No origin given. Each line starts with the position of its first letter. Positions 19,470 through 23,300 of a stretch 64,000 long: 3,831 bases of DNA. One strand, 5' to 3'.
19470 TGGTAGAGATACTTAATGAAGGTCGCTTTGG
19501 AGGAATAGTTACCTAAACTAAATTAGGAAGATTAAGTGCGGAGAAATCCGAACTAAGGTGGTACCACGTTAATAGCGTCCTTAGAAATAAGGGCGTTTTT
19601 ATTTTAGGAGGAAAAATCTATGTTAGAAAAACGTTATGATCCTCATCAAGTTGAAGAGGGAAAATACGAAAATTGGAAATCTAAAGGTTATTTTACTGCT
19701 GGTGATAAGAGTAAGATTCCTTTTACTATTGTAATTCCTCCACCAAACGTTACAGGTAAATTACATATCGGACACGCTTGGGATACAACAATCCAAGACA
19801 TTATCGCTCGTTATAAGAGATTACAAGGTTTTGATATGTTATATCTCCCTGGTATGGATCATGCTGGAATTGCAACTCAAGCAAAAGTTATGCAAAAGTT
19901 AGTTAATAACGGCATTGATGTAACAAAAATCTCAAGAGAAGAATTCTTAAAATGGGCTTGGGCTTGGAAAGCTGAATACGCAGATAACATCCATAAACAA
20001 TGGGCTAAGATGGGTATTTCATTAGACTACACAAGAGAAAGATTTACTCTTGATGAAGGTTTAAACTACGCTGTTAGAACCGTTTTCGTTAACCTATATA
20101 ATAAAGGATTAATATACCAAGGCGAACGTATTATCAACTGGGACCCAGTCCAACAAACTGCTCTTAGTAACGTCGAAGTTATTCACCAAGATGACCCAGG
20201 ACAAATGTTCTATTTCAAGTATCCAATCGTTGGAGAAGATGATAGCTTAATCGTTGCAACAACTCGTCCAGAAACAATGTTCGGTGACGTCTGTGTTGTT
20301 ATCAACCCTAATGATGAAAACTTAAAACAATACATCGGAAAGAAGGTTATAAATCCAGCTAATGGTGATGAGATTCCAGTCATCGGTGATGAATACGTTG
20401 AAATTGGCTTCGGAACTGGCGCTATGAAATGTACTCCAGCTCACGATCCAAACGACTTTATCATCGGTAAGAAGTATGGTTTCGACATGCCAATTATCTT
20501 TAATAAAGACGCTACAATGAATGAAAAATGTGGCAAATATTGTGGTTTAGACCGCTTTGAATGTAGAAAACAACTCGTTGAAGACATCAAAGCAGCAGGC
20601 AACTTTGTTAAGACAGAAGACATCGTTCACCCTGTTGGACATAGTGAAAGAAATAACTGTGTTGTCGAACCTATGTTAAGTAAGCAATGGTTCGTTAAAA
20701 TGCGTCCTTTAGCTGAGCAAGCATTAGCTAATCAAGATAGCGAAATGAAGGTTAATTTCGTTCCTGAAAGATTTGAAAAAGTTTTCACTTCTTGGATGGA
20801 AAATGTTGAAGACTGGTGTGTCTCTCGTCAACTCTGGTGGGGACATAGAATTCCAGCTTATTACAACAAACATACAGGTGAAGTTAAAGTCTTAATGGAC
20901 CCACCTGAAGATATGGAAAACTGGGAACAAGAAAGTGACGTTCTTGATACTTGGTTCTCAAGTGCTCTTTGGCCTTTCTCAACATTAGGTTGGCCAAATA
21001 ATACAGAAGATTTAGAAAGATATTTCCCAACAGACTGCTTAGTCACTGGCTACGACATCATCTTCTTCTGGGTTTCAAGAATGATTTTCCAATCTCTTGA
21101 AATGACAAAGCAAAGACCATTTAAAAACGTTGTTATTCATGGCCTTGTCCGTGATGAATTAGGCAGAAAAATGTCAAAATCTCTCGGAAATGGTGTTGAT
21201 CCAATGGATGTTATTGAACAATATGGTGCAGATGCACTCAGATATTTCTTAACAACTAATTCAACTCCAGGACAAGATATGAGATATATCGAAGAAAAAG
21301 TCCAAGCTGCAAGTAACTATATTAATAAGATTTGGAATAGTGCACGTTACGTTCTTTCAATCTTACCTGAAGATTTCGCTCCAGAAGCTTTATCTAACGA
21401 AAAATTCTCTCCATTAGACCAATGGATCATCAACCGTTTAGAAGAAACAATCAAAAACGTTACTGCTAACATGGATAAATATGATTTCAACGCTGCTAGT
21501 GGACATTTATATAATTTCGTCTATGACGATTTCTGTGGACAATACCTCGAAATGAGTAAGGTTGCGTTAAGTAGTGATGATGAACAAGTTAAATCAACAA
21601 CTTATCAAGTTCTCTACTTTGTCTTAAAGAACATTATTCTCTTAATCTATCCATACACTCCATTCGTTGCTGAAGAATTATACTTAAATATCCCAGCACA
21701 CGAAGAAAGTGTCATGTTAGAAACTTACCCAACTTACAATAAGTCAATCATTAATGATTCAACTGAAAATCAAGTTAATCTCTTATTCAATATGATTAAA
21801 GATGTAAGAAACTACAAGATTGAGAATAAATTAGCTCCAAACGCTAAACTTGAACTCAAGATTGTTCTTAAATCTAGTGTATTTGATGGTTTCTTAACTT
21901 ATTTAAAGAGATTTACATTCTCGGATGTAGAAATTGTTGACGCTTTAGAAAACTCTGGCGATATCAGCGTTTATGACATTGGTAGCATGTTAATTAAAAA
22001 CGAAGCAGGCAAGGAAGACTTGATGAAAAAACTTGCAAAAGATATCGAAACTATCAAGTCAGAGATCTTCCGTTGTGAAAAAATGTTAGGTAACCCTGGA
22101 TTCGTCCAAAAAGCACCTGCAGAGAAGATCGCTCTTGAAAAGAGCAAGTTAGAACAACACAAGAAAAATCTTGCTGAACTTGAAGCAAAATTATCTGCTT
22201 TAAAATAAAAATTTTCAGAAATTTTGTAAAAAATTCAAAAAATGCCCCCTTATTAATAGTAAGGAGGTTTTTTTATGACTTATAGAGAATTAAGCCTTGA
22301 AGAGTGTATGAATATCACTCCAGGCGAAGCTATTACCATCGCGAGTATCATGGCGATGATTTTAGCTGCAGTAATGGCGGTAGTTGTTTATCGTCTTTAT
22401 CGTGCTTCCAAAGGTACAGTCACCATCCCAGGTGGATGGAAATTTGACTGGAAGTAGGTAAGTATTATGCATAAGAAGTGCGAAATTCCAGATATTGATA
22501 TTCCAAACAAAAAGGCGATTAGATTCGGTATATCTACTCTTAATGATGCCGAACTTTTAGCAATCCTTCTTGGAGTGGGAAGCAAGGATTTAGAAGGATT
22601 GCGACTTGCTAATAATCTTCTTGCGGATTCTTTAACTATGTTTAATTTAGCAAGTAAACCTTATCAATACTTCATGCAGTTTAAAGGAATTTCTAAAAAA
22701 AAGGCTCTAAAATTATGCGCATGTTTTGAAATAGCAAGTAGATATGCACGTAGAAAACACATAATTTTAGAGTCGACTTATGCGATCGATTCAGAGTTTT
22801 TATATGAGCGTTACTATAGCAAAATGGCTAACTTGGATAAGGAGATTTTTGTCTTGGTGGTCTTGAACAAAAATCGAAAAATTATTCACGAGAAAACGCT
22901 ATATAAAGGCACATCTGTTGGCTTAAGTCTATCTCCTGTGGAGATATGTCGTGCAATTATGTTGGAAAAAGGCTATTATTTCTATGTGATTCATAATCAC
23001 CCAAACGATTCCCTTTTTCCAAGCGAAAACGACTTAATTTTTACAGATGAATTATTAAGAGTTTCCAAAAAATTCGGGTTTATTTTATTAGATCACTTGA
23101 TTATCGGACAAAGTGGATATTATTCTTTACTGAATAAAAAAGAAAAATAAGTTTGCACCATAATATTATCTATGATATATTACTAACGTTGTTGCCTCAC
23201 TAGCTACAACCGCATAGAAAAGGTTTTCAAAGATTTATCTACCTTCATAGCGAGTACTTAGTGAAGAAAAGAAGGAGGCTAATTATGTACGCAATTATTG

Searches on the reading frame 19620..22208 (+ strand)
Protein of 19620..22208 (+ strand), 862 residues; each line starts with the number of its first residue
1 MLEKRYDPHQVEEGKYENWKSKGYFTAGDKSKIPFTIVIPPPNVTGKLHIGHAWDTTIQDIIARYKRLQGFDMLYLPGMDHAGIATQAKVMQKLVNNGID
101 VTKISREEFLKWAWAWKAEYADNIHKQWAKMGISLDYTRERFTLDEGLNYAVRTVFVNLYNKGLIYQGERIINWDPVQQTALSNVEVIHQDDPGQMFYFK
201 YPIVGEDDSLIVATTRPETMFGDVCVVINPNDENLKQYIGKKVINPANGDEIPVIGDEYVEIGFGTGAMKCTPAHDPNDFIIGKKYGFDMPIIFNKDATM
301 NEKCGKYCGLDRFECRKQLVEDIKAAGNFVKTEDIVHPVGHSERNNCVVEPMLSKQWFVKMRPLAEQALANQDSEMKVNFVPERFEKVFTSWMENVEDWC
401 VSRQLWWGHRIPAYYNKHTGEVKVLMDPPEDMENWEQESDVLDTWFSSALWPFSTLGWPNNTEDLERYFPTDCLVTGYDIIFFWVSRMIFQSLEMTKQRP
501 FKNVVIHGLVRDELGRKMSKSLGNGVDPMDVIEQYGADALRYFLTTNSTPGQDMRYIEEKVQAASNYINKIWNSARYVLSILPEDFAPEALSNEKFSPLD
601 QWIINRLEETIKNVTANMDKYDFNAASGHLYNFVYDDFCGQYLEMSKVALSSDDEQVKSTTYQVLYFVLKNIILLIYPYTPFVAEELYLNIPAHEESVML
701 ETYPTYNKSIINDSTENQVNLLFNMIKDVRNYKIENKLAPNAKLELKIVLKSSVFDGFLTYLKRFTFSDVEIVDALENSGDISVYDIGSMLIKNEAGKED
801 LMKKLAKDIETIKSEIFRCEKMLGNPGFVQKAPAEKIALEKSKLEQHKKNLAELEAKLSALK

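Call 94: search_protein_families(library=pfam, proteins=[window:19620-22208:+], max_evalue=0.00001)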
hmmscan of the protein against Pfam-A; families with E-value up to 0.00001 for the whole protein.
window:19620-22208:+ (862 aa): 6 families
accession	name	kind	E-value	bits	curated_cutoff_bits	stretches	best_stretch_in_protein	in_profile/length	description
PF00133.28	tRNA-synt_1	-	1.6e-146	488.7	22.7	1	16-555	3-412/414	tRNA synthetases class I (I, L, M and V)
PF08264.19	Anticodon_1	-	6.2e-36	123.9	25.1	1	600-747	1-147/148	Anticodon-binding domain of tRNA ligase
PF09334.17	tRNA-synt_1g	-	7.1e-31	107.8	20.1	2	318-567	147-377/391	tRNA synthetases class I (M)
PF13603.12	tRNA-synt_1_2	-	1e-11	45.1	25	1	239-299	85-146/185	Leucyl-tRNA synthetase, editing domain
PF10458.14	Val_tRNA-synt_C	-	4.7e-10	40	25.9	1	800-862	4-66/66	Valyl tRNA synthetase tRNA binding arm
PF01406.26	tRNA-synt_1e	-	1.6e-09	38.1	27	0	475-564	212-299/301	tRNA synthetases class I (C) catalytic domain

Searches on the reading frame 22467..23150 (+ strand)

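Call 47: search_protein_families(library=pfam, proteins=[window:22467-23150:+], max_evalue=0.00001)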
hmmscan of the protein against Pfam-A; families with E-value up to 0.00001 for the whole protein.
window:22467-23150:+ (227 aa): 2 families
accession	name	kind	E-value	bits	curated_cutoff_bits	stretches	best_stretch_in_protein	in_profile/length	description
PF04002.20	RadC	-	7.7e-24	84.4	22.1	1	111-223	6-118/121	RadC-like JAB domain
PF20582.4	UPF0758_N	-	8.9e-14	51.8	27.1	1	7-80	4-76/77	UPF0758 N-terminal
